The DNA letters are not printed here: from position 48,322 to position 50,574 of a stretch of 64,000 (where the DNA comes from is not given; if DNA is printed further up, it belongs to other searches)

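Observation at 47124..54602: rseP followed by a POTRA-reduced Omp85 and tamB, a BamA-TamB style arrangement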

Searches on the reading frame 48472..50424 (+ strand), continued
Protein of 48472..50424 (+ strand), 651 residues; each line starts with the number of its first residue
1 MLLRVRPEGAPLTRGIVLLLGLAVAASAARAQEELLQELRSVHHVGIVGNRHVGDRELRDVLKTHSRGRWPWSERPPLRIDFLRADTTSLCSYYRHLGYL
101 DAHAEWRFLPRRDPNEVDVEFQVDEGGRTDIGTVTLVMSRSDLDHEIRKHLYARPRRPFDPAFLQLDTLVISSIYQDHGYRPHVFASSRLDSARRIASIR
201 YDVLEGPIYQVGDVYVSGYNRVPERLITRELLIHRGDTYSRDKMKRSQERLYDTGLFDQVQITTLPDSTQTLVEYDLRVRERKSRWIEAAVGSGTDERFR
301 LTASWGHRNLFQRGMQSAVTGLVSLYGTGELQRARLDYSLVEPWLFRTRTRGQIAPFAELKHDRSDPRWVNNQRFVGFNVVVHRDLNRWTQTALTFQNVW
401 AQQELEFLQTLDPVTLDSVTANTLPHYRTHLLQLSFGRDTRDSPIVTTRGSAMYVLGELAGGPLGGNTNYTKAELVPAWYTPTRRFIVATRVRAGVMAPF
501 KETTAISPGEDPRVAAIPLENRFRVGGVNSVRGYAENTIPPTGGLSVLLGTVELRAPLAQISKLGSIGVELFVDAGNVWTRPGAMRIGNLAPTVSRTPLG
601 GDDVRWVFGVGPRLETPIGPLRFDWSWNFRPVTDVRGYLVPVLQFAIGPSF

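Call 84: find_encoding_contigs(protein=P0552, flank=8000, max_places=1)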
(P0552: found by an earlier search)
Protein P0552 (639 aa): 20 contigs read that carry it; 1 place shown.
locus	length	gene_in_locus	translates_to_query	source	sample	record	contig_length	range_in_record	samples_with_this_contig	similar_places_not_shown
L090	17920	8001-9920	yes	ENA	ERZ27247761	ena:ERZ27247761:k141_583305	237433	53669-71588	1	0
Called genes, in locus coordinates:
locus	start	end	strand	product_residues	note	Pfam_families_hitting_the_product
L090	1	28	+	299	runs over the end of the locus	PF01148:CTP_transf_1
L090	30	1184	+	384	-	PF02670:DXP_reductoisom, PF08436:DXP_redisom_C, PF13288:DXPR_C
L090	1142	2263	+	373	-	PF01075:Glyco_transf_9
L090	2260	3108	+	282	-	PF00535:Glycos_transf_2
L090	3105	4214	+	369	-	PF13579:Glyco_trans_4_4, PF00534:Glycos_transf_1, PF13692:Glyco_trans_1_4, PF13524:Glyco_trans_1_2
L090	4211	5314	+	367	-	PF13439:Glyco_transf_4, PF13477:Glyco_trans_4_2, PF13579:Glyco_trans_4_4, PF00534:Glycos_transf_1, PF13692:Glyco_trans_1_4, PF20706:GT4-conflict (weak)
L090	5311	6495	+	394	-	PF04932:Wzy_C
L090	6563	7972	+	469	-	PF02163:Peptidase_M50, PF14685:PDZ_Tricorn (faint), PF21558:Pept_S41_N_bact (faint), PF13180:PDZ_2, PF00595:PDZ (weak), PF17820:PDZ_6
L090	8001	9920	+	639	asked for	PF07244:POTRA, PF01103:Omp85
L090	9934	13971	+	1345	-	PF27051:TamB_N (faint), PF04357:TamB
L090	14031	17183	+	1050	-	PF13485:Peptidase_MA_2, PF00930:DPPIV_N (faint), PF25174:Beta-prop_THOC3 (faint), PF26550:Tricorn_2nd, PF07676:PD40 (weak), PF26549:Tricorn_N, PF07676:PD40, PF01103:Omp85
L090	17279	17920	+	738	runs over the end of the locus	PF00580:UvrD-helicase, PF13604:AAA_30 (faint), PF01443:Viral_helicase1 (faint), PF13245:AAA_19, PF13361:UvrD_C, PF13538:UvrD_C_2, PF21196:PcrA_UvrD_tudor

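Call 85: find_encoding_contigs(protein=P0337, flank=8000, max_places=1)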
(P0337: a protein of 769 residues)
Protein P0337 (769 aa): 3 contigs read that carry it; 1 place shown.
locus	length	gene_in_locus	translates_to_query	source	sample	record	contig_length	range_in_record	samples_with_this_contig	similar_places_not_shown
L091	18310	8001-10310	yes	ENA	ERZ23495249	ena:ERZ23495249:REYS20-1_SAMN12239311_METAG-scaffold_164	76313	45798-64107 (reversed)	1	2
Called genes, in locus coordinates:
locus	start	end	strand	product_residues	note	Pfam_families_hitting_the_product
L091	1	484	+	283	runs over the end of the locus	PF02091:tRNA-synt_2e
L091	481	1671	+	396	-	PF00291:PALP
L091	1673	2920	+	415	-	PF00483:NTP_transferase, PF01128:IspD, PF12804:NTP_transf_3, PF25084:LbH_EIF2B (weak), PF25087:GMPPB_C (faint), PF00132:Hexapep, PF14602:Hexapep_2 (weak)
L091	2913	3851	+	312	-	PF13793:Pribosyltran_N, PF00156:Pribosyltran, PF14572:Pribosyl_synth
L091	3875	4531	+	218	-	PF01386:Ribosomal_L25p, PF14693:Ribosomal_TL5_C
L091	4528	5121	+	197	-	PF01195:Pept_tRNA_hydro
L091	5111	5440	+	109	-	PF01250:Ribosomal_S6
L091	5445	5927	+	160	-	PF00436:SSB, PF22657:SSB_1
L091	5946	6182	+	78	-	PF01084:Ribosomal_S18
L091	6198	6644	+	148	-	PF01281:Ribosomal_L9_N, PF03948:Ribosomal_L9_C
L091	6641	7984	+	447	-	PF00772:DnaB, PF13481:AAA_25, PF03796:DnaB_C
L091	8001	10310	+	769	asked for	PF07244:POTRA, PF08478:POTRA_1 (faint), PF25282:POTRA1_3_Toc75 (faint), PF07244:POTRA, PF08479:POTRA_2 (weak), PF07244:POTRA, PF01103:Omp85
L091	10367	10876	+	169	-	PF03938:OmpH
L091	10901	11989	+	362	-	PF04613:LpxD, PF25084:LbH_EIF2B (weak), PF00132:Hexapep, PF14602:Hexapep_2 (faint), PF25087:GMPPB_C (weak), PF00132:Hexapep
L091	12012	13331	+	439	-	PF03331:LpxC, PF07977:FabA, PF22817:ApeP-like, PF22818:ApeI-like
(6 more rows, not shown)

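Call 88: find_encoding_contigs(protein=P0537, flank=10000, max_places=5)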
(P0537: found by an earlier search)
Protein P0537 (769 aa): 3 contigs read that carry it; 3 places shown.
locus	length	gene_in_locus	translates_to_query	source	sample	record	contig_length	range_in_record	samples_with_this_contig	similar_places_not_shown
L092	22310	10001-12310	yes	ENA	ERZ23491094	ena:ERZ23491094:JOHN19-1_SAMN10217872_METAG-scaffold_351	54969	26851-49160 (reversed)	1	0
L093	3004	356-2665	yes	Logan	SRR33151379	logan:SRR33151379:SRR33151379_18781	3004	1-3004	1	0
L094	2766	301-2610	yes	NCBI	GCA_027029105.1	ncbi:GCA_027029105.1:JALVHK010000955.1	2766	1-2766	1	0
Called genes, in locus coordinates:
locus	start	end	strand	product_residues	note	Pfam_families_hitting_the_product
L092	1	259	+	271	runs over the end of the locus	PF01678:DAP_epimerase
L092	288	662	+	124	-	PF13279:4HBT_2, PF03061:4HBT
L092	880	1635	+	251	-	PF00121:TIM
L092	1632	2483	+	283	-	PF02091:tRNA-synt_2e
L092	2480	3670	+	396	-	PF00291:PALP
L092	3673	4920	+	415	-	PF00483:NTP_transferase, PF01128:IspD, PF12804:NTP_transf_3, PF25084:LbH_EIF2B, PF25087:GMPPB_C (faint), PF00132:Hexapep, PF14602:Hexapep_2 (weak)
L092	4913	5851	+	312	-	PF13793:Pribosyltran_N, PF00156:Pribosyltran, PF14681:UPRTase (faint), PF14572:Pribosyl_synth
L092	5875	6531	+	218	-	PF01386:Ribosomal_L25p, PF14693:Ribosomal_TL5_C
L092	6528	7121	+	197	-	PF01195:Pept_tRNA_hydro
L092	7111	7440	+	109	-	PF01250:Ribosomal_S6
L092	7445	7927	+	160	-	PF00436:SSB, PF22657:SSB_1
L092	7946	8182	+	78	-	PF01084:Ribosomal_S18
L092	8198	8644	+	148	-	PF01281:Ribosomal_L9_N, PF03948:Ribosomal_L9_C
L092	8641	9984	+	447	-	PF00772:DnaB, PF13481:AAA_25, PF03796:DnaB_C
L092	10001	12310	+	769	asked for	PF07244:POTRA, PF08478:POTRA_1 (faint), PF25282:POTRA1_3_Toc75 (faint), PF07244:POTRA, PF08479:POTRA_2 (weak), PF07244:POTRA, PF01103:Omp85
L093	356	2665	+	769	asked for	PF07244:POTRA, PF08478:POTRA_1 (faint), PF25282:POTRA1_3_Toc75 (faint), PF07244:POTRA, PF08479:POTRA_2 (weak), PF07244:POTRA, PF01103:Omp85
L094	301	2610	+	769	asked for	PF07244:POTRA, PF08478:POTRA_1 (faint), PF25282:POTRA1_3_Toc75 (faint), PF07244:POTRA, PF08479:POTRA_2 (weak), PF07244:POTRA, PF01103:Omp85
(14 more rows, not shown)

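Call 90: find_encoding_contigs(protein=P0436, flank=10000, max_places=3)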
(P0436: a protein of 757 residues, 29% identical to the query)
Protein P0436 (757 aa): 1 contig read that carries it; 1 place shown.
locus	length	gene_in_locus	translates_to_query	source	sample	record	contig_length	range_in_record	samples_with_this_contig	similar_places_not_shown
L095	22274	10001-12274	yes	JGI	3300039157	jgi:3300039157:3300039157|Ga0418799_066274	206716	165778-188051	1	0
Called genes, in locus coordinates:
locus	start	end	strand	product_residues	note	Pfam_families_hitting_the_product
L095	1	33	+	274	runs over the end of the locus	PF13507:GATase_5, PF00117:GATase (weak), PF01965:DJ-1_PfpI (weak)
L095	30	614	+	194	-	-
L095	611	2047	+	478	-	PF13522:GATase_6, PF13537:GATase_7, PF00156:Pribosyltran (weak)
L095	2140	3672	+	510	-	PF01336:tRNA_anti-codon, PF00152:tRNA-synt_2, PF01409:tRNA-synt_2d (faint)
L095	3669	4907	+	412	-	PF12704:MacB_PCD, PF02687:FtsX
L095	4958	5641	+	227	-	PF00005:ABC_tran, PF13304:AAA_21 (faint)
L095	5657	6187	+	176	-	PF02151:UVR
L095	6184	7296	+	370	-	PF00217:ATP-gua_Ptrans, PF27454:McsB_C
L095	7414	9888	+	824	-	PF02861:Clp_N, PF00004:AAA, PF23569:NBD_SMAX1, PF17871:AAA_lid_9, PF07724:AAA_2, PF07728:AAA_5, PF00004:AAA, PF10431:ClpB_D2-small, +10 more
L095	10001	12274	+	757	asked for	PF07244:POTRA, PF08478:POTRA_1 (faint), PF07244:POTRA, PF08479:POTRA_2 (faint), PF07244:POTRA, PF01103:Omp85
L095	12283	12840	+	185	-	PF03938:OmpH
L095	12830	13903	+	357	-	PF04613:LpxD, PF14602:Hexapep_2 (faint), PF24894:Hexapep_GlmU (faint), PF25084:LbH_EIF2B (weak), PF25087:GMPPB_C, PF00132:Hexapep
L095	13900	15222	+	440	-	PF03331:LpxC, PF13279:4HBT_2 (faint), PF22817:ApeP-like (faint), PF07977:FabA, PF22818:ApeI-like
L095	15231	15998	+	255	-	PF25087:GMPPB_C (weak), PF00132:Hexapep, PF25084:LbH_EIF2B (faint), PF00132:Hexapep, PF13720:Acetyltransf_11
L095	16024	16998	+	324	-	PF01408:GFO_IDH_MocA, PF22725:GFO_IDH_MocA_C3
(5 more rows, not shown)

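Call 94: search_protein_families(library=ncbifam, proteins=[P0436, P0535, P0410, P0417], max_evalue=1e-10)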
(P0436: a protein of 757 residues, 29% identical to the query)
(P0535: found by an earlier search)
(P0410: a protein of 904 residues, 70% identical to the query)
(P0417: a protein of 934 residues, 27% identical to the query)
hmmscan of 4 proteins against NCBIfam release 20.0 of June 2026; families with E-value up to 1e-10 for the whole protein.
P0436 (757 aa): 6 families
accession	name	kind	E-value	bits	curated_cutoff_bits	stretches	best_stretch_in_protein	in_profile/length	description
TIGR03303.1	OM_YaeT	equivalog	6e-137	458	297.15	1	3-743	3-727/741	outer membrane protein assembly factor BamA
NF008287.0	PRK11067.1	subfamily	1.7e-51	175.6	1181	1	32-702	55-735/802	outer membrane protein assembly factor BamA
NF047950.2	ATportTamA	equivalog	1.3e-26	93.4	625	0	116-277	59-219/569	autotransporter assembly complex protein TamA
NF058613.1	OMPAssmBamADein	equivalog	1.3e-20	73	1050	0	245-447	337-543/857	outer membrane protein assembly factor BamA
NF052279.1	lipo_TamL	exception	3e-19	69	400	1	99-430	89-377/747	translocation and assembly module lipoprotein TamL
TIGR00992.1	3a0901s03IAP75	subfamily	5.6e-14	51.3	1163.25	1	284-460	235-438/718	IAP75 family chloroplast envelope protein translocase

P0535 (770 aa): 7 families
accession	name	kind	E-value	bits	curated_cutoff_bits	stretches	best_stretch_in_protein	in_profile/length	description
TIGR03303.1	OM_YaeT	equivalog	1.5e-153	512.9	297.15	1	31-761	5-728/741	outer membrane protein assembly factor BamA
NF008287.0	PRK11067.1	subfamily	6.3e-64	216.7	1181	1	29-720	26-735/802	outer membrane protein assembly factor BamA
NF047950.2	ATportTamA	equivalog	2.2e-39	135.5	625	1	371-767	198-566/569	autotransporter assembly complex protein TamA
NF058613.1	OMPAssmBamADein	equivalog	9.7e-29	99.9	1050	1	7-243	8-242/857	outer membrane protein assembly factor BamA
NF052279.1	lipo_TamL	exception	3e-27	95.4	400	1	606-755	561-716/747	translocation and assembly module lipoprotein TamL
NF047779.1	Omp85_fam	subfamily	4.6e-17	62.6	200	1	476-767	147-420/423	Omp85 family outer membrane protein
TIGR00992.1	3a0901s03IAP75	subfamily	5.3e-13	48.1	1163.25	0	312-421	234-341/718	IAP75 family chloroplast envelope protein translocase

P0410 (904 aa): 7 families
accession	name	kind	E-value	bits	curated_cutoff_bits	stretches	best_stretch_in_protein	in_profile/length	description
TIGR03303.1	OM_YaeT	equivalog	3.4e-129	432.4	297.15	2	266-904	75-741/741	outer membrane protein assembly factor BamA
NF008287.0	PRK11067.1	subfamily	5e-43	147.5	1181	1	368-807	213-670/802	outer membrane protein assembly factor BamA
NF047950.2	ATportTamA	equivalog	6.4e-41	140.6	625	1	450-902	129-567/569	autotransporter assembly complex protein TamA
NF052279.1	lipo_TamL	exception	1.9e-34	119.2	400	1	745-901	561-734/747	translocation and assembly module lipoprotein TamL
TIGR00992.1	3a0901s03IAP75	subfamily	3e-17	62.1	1163.25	1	463-636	232-424/718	IAP75 family chloroplast envelope protein translocase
NF058613.1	OMPAssmBamADein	equivalog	6.7e-17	60.7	1050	0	423-651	333-553/857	outer membrane protein assembly factor BamA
NF047779.1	Omp85_fam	subfamily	6.1e-13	49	200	1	697-904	217-423/423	Omp85 family outer membrane protein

P0417 (934 aa): 6 families
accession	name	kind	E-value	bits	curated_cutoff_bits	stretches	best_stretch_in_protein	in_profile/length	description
TIGR03303.1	OM_YaeT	equivalog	4.4e-130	435.3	297.15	2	320-934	109-741/741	outer membrane protein assembly factor BamA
NF008287.0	PRK11067.1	subfamily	1.7e-47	162.3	1181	1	396-841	210-672/802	outer membrane protein assembly factor BamA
NF047950.2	ATportTamA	equivalog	2.4e-45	155.2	625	1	442-932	87-567/569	autotransporter assembly complex protein TamA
NF052279.1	lipo_TamL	exception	1.1e-21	77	400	1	784-915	568-716/747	translocation and assembly module lipoprotein TamL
NF047779.1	Omp85_fam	subfamily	1.1e-13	51.4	200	1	649-912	150-407/423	Omp85 family outer membrane protein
NF058613.1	OMPAssmBamADein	equivalog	1.5e-13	49.7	1050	0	22-252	8-239/857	outer membrane protein assembly factor BamA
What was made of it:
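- It is followed by skp-lpxD-lpxC/fabZ-lpxA-lpxB-kdtA-lpxK on JGI contig Ga0418799_066274, 206,716 bp (calls 90, 94).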
